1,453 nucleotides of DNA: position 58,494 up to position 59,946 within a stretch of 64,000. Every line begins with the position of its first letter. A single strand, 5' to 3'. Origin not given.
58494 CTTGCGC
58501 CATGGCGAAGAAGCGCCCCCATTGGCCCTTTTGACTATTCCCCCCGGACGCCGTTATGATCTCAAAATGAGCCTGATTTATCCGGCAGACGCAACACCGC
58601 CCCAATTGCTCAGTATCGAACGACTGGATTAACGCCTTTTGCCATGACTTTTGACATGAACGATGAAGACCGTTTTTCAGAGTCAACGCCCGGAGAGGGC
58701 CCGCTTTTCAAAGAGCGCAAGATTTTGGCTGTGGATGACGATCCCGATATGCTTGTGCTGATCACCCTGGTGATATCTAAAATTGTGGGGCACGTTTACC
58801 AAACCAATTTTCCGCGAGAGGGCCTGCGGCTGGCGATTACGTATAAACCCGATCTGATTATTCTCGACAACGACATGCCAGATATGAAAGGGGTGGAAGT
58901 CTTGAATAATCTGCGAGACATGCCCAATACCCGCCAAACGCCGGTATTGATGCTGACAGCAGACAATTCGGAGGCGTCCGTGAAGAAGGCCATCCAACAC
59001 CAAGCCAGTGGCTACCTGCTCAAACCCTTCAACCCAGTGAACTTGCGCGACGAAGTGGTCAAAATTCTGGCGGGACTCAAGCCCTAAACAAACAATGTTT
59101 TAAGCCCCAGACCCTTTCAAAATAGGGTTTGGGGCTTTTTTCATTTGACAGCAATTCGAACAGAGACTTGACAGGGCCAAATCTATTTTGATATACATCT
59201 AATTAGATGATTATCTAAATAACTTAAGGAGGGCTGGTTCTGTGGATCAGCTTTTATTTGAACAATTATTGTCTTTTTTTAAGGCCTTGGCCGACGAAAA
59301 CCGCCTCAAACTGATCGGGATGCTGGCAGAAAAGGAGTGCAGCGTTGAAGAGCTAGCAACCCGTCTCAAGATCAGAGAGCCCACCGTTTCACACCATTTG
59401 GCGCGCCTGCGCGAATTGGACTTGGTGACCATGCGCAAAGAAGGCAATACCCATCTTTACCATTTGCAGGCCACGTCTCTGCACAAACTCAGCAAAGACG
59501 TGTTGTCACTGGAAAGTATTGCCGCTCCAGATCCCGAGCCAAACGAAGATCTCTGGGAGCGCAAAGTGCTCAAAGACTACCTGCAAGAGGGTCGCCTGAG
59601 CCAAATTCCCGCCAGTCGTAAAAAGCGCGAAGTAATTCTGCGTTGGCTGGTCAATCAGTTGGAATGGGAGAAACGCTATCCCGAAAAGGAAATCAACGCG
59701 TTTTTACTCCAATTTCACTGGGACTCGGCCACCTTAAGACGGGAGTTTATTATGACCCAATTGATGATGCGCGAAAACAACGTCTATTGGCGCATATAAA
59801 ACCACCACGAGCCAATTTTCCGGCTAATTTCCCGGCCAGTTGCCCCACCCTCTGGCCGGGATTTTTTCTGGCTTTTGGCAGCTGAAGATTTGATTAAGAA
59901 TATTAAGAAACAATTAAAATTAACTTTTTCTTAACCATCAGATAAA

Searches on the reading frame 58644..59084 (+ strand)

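Call 103: search_protein_families(library=pfam, proteins=[window:58644-59084:+], max_evalue=0.0001)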
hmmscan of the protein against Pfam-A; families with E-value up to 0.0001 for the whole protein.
window:58644-59084:+ (147 aa): 1 family
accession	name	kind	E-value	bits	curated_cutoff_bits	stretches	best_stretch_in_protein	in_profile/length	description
PF00072.30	Response_reg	-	1e-23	84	30.2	1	27-138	1-110/111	Response regulator receiver domain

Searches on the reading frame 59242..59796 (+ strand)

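Call 103: search_protein_families(library=pfam, proteins=[window:59242-59796:+], max_evalue=0.0001)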
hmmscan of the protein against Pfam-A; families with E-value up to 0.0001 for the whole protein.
window:59242-59796:+ (185 aa): 6 families
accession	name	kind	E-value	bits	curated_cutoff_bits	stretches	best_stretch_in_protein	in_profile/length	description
PF09860.14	DUF2087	-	5e-23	81.5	22.4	1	118-184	1-69/69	Uncharacterized protein conserved in bacteria (DUF2087)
PF01022.26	HTH_5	-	4.8e-14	52.4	22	1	18-63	1-46/47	Bacterial regulatory protein, arsR family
PF12840.13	HTH_20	-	5.3e-11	42.8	27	1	16-65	1-51/51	Helix-turn-helix domain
PF25212.1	HVO_A0114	-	2.1e-06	27.9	27.6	1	4-70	8-74/84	HVO_A0114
PF12802.13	MarR_2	-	1.7e-05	25.3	27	1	25-63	11-51/61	MarR family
PF21476.4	PF0610-like_N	-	2.2e-05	25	33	0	21-55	3-37/50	PF0610-like, N-terminal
